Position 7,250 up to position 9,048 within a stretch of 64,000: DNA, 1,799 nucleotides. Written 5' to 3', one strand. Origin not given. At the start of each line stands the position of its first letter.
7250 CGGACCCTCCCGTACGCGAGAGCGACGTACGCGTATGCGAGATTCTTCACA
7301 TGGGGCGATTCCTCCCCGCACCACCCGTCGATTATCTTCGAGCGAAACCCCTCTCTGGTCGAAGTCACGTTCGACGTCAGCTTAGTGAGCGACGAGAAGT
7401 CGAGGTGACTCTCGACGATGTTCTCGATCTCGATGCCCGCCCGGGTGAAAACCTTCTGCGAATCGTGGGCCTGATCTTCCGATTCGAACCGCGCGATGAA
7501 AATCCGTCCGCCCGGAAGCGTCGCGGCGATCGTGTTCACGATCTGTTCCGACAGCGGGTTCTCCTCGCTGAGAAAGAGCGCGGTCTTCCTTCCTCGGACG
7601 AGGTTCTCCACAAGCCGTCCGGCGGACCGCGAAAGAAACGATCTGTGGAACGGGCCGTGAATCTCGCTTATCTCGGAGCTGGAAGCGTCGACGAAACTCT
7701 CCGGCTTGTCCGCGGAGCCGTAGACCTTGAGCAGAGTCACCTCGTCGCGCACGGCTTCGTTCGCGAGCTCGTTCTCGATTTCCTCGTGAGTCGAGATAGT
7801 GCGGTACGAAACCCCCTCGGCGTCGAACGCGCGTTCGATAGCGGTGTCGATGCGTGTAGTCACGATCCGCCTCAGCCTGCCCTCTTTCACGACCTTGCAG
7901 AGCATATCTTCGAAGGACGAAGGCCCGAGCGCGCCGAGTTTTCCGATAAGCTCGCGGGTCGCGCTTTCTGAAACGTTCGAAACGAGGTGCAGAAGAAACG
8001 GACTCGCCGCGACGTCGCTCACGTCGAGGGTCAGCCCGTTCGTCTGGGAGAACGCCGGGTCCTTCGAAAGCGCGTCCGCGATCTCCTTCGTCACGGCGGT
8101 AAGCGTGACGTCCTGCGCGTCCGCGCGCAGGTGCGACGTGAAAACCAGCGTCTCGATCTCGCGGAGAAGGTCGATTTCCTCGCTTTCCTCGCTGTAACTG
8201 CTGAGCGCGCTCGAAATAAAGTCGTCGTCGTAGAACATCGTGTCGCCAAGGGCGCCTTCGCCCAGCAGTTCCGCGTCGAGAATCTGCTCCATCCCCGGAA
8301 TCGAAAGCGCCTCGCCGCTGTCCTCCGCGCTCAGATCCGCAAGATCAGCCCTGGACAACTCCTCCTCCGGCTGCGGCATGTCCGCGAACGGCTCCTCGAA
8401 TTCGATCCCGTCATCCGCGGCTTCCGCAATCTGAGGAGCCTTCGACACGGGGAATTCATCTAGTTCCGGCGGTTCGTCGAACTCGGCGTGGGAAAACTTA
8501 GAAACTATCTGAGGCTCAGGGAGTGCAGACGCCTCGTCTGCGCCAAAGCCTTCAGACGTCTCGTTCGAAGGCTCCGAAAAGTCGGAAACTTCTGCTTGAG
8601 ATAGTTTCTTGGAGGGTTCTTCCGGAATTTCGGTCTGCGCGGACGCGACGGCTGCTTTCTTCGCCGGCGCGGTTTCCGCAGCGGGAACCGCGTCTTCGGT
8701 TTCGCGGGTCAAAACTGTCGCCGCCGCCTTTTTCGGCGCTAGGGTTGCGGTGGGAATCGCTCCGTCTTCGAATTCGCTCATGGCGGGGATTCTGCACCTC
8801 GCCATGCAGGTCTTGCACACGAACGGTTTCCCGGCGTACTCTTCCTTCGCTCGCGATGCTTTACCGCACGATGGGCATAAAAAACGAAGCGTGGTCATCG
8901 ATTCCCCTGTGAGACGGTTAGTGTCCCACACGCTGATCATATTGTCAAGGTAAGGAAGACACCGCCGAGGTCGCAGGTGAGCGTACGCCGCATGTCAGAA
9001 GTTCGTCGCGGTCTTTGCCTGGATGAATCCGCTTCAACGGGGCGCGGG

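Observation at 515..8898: Three-gene FHA-centred operon with two large proteins of unassigned function and no kinase or phosphatase partner in view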

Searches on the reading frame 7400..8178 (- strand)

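Call 49: search_solved_structures(query=A2, max_evalue=0.1, show_alignments=2)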
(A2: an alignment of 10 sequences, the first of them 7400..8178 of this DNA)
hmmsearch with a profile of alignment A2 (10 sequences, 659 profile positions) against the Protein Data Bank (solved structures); distinct sequences matched with E-value up to 0.1: 144 (the best 60 are shown).
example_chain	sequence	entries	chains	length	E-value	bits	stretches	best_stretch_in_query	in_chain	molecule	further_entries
9qhb_A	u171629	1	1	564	1.4e-19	73.3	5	383-519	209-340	Engineered tetratricopeptide repeat protein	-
8bu0_A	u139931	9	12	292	7.9e-19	70.9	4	388-520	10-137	Consensus tetratricopeptide repeat protein | Crystal structure of an 8-repeat consensus TPR superhelix with Zinc. | Monomer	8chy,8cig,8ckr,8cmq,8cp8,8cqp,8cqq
7ntf_A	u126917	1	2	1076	5e-15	58.3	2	369-487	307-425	Isoform 1 of UDP-N-acetylglucosamine--peptide N-acetylglucosaminyltransferase 110 kDa subu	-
7yeh_B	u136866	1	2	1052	5.5e-15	58.2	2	369-487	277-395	UDP-N-acetylglucosamine--peptide N-acetylglucosaminyltransferase 110 kDa subunit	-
7yea_A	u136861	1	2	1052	6.7e-15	57.9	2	369-487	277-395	UDP-N-acetylglucosamine--peptide N-acetylglucosaminyltransferase 110 kDa subunit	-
1w3b_A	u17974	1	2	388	5e-13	51.7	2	369-488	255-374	UDP-N-ACETYLGLUCOSAMINE--PEPTIDE N-ACETYLGLUCOSAMINYLTRANSFERASE 110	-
9v0g_E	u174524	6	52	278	7e-13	51.2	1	107-217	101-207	NAD-dependent protein deacetylase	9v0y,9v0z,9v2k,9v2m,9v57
6eou_A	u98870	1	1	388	1e-12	50.7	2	369-488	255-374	UDP-N-acetylglucosamine--peptide N-acetylglucosaminyltransferase 110 kDa subunit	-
8zsf_D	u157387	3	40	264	1.3e-10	43.8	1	125-183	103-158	Sir2 family NAD-dependent protein deacetylase | KomC, SIR2 domain protein, NADase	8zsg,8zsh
9qhc_A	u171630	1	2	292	5e-10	41.8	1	382-487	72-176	Engineered tetratricopeptide repeat protein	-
9v12_i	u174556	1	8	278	4.2e-09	38.8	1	107-217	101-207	NAD-dependent protein deacetylase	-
7obi_A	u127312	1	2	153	4.6e-09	38.6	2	415-488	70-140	CTPR-rv4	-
4y6c_A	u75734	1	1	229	6.1e-09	38.2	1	409-488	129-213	ANSERINA PUTATIVE KINESIN LIGHT chain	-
5i9d_A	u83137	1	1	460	6.4e-09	38.2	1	318-476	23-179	pentatricopeptide repeat protein dPPR-U8A2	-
9xvc_H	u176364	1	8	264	1.2e-08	37.2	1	125-183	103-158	KomC(H146N), a SIR2-domain NADase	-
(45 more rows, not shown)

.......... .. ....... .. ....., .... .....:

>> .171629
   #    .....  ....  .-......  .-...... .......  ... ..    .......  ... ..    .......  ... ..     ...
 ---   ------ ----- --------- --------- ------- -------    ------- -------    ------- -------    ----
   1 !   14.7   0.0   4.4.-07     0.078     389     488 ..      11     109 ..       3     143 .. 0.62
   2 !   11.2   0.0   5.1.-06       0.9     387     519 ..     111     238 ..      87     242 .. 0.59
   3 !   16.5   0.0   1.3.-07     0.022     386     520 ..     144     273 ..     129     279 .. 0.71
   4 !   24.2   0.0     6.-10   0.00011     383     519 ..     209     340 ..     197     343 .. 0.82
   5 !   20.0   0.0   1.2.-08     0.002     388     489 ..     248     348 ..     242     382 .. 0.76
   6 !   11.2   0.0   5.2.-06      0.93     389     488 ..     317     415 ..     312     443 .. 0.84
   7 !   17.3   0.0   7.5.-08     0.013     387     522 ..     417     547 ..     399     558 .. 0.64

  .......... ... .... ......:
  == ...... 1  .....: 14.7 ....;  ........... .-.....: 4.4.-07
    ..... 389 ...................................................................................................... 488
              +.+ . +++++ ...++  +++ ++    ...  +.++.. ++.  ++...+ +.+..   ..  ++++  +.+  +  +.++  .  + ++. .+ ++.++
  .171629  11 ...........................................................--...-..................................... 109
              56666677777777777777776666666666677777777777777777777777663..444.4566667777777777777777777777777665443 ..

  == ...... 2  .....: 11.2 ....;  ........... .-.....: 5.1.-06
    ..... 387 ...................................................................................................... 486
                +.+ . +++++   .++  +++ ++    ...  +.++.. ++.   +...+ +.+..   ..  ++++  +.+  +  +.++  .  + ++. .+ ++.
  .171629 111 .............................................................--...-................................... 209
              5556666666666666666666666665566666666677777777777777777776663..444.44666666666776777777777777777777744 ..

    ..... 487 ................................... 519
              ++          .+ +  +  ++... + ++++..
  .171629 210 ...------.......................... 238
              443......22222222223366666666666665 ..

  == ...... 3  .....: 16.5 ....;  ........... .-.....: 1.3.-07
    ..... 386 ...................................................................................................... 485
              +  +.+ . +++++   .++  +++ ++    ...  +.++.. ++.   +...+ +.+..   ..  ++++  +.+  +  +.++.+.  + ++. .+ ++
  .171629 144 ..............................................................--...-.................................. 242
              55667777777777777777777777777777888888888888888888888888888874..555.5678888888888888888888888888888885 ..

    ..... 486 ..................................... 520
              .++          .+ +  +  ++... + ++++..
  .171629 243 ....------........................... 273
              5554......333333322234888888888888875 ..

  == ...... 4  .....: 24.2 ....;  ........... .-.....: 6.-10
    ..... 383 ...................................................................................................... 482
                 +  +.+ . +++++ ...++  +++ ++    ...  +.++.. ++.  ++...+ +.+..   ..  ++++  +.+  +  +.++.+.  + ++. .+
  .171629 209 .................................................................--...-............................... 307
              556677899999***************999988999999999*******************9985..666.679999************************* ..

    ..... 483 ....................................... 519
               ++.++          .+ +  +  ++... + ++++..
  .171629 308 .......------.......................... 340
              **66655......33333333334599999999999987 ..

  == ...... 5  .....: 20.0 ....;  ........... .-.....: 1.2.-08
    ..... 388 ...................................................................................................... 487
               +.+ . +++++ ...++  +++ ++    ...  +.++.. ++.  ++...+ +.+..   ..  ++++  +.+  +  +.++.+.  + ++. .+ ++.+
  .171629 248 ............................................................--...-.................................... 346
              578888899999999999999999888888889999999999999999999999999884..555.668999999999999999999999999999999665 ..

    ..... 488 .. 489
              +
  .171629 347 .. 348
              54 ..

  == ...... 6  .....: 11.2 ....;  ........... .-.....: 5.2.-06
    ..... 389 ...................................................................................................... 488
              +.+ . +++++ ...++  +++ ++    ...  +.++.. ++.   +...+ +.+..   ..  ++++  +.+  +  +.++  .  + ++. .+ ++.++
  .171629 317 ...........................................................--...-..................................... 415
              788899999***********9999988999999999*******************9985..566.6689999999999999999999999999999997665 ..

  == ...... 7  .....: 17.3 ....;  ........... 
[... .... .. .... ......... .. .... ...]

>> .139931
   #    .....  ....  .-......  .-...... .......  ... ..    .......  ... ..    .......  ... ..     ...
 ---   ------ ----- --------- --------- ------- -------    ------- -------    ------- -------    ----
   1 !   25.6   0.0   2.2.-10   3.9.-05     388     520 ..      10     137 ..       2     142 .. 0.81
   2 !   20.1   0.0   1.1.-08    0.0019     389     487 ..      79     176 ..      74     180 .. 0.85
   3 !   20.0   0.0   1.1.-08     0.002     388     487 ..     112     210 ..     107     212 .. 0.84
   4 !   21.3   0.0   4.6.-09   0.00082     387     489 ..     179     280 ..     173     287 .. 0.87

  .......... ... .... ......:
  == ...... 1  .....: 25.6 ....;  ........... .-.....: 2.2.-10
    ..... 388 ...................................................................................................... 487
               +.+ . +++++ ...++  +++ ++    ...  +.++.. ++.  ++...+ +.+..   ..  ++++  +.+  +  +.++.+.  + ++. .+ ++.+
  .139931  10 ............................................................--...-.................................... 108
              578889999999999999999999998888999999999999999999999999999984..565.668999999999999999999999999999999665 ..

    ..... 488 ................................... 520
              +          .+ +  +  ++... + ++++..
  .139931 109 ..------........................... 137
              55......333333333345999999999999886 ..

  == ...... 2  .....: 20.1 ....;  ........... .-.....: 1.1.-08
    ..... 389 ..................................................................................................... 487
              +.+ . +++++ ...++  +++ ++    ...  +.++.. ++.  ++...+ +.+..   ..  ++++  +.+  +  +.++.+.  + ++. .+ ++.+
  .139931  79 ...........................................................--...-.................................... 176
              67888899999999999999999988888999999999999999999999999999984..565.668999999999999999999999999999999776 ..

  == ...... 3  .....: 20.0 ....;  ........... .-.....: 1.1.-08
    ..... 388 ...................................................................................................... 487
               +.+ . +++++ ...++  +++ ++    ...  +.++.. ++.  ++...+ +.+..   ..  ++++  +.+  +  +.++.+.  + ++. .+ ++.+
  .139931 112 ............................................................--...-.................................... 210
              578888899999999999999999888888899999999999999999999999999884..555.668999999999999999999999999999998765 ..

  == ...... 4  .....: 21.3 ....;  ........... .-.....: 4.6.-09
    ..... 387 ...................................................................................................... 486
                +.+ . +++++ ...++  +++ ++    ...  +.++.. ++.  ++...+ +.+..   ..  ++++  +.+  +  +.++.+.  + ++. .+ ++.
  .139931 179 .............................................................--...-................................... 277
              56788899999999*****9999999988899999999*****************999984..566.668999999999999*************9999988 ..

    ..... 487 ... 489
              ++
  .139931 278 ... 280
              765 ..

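Call 76: search_solved_structures(query=A6, max_evalue=0.01, show_alignments=4)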
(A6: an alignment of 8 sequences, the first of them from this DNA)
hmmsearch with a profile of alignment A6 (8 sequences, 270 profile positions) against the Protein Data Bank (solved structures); distinct sequences matched with E-value up to 0.01: 32.
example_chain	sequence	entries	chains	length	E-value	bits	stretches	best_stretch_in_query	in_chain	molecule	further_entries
9v0g_E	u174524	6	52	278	5.9e-13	51.7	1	9-225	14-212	NAD-dependent protein deacetylase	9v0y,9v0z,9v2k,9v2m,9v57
8zsf_D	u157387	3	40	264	2.3e-11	46.5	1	121-223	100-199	Sir2 family NAD-dependent protein deacetylase | KomC, SIR2 domain protein, NADase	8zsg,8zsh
9r3e_B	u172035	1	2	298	2.4e-10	43.1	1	10-247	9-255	Protein FAM118B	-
9r0p_B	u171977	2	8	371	4.8e-10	42.1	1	10-247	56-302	Protein FAM118B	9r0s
9v12_i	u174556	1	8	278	6e-10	41.8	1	9-225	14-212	NAD-dependent protein deacetylase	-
9xvc_H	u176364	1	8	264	9.5e-10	41.2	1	121-223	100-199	KomC(H146N), a SIR2-domain NADase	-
8zsi_E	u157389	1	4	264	1.4e-09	40.6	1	121-223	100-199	Sir2 family NAD-dependent protein deacetylase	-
8wkt_A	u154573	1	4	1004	5.6e-09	38.6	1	6-222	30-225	SIR2-like domain-containing protein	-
8k98_C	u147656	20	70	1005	5.6e-09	38.6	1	6-222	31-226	a protein | SIR2-like domain-containing protein | SIR2 family protein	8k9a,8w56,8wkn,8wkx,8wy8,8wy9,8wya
6lhx_A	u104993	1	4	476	3.3e-08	36.1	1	7-253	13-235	ThsA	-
8wc0_A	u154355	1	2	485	3e-07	33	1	11-220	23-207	NAD(+) hydrolase ThsA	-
8wks_A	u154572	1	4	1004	3.2e-07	32.9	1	6-222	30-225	SIR2-like domain-containing protein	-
8wyb_A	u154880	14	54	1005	3.2e-07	32.9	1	6-222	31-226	SIR2-like domain-containing protein | DSR2 H171A | DSR2(H171A)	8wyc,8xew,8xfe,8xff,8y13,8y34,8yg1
7uxt_B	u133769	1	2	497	3.6e-07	32.7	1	6-220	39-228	USG protein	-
8bto_A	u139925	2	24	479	5.5e-07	32.1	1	7-253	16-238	NAD(+) hydrolase ThsA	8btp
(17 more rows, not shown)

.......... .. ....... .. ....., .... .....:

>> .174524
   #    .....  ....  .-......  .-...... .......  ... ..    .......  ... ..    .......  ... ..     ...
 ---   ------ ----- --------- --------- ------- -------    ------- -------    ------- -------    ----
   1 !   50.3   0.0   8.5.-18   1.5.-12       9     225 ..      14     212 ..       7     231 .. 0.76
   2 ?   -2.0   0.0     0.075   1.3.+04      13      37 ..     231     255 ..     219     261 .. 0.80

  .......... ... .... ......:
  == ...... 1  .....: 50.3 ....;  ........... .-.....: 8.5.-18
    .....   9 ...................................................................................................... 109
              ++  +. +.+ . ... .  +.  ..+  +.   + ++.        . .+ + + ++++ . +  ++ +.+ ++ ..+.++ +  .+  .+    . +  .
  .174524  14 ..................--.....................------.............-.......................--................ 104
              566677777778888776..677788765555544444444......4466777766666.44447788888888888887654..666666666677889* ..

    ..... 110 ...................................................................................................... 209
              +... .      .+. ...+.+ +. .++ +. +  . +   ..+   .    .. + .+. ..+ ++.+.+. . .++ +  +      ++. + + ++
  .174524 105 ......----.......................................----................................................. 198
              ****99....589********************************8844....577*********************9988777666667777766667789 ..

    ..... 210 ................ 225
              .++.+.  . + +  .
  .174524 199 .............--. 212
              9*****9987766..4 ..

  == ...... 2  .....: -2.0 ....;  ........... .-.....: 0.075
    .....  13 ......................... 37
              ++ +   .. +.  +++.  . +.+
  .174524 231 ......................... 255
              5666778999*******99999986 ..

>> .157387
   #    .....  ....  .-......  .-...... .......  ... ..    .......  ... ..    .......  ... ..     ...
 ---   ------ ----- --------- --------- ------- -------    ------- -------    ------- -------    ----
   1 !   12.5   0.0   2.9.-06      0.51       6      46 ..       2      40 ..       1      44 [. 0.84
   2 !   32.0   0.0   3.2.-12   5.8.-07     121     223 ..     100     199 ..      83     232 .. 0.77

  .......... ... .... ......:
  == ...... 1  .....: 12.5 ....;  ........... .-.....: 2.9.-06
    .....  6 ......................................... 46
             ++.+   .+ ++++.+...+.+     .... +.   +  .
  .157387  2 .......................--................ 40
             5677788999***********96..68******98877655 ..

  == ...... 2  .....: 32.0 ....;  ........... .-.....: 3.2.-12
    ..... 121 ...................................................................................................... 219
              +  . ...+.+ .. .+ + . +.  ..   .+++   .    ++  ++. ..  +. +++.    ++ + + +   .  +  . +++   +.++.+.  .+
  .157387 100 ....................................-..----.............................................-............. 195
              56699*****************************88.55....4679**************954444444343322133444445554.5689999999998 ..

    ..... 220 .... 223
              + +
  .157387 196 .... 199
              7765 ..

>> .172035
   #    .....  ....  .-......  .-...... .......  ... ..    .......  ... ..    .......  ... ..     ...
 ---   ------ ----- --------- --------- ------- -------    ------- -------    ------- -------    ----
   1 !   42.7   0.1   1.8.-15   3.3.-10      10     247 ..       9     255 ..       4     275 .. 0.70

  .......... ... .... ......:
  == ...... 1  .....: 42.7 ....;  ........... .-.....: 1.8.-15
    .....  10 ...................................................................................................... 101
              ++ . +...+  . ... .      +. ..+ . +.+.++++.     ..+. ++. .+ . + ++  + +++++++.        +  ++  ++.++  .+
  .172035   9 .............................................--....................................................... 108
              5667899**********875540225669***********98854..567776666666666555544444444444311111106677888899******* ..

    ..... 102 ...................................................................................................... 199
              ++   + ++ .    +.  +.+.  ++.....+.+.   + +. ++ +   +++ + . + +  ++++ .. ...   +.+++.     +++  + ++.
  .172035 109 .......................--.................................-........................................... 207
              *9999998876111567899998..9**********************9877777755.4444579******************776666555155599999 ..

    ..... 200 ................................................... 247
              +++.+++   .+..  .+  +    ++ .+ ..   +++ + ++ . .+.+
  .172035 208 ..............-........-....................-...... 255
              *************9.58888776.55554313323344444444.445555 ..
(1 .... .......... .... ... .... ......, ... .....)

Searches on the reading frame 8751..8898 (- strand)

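Call 56: search_protein_families(library=pfam, proteins=[window:8751-8898:-], max_evalue=10)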
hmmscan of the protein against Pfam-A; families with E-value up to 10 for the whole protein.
window:8751-8898:- (49 aa): 15 families
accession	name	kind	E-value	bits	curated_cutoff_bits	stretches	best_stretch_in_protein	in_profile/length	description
PF03884.20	YacG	-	0.01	16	25.5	1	8-32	3-27/52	DNA gyrase inhibitor YacG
PF13465.12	zf-H2C2_2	-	0.018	15.8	40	1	5-14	14-23/26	Zinc-finger double domain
PF25206.1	DUF7836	-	0.023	15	26.7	1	3-37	5-42/59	Domain of unknown function (DUF7836)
PF01976.22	DUF116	-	0.023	14.6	25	1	6-44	43-80/155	Protein of unknown function DUF116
PF23545.1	Zn_ribbon_HMPTM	-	0.034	14.1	27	1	27-48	8-27/45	HMPTM N-terminal zinc ribbon domain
PF14354.12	Lar_restr_allev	-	0.052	14.2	28.6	1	8-35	6-38/58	Restriction alleviation protein Lar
PF21352.3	Zn_ribbon_Thio2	-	0.1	13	27.1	1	8-16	2-10/27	Thioredoxin 2, N-terminal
PF04810.20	zf-Sec23_Sec24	-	0.11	13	25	1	5-21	23-39/39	Sec23/Sec24 zinc finger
PF10058.14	Zn_ribbon_10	-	0.17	12.1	24.2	1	3-13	42-52/54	ER junction formation factor lunapark, zinc ribbon finger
PF07754.17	HVO_2753_ZBP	-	0.17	12.1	33.2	1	5-31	16-45/46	Small zinc finger protein HVO_2753-like, Zn-binding pocket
PF23547.1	Zn_ribbon_FGT1_1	-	0.22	11.6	27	1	4-13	19-28/35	FORGETTER1 first zinc ribbon domain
PF25164.1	CoiA_N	-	0.44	10.5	26.3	1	5-13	17-25/50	Competence protein CoiA, N-terminal domain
PF14471.11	DUF4428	-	0.54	10.6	27.8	1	26-39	21-35/51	Domain of unknown function (DUF4428)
PF18439.7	zf_UBZ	-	0.58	10.3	25.6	0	6-13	3-10/32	Ubiquitin-Binding Zinc Finger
PF25095.1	C2H2-zf_KIN17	-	0.78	10.5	27.7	1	4-19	1-16/30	KIN17 C2H2-type zinc finger domain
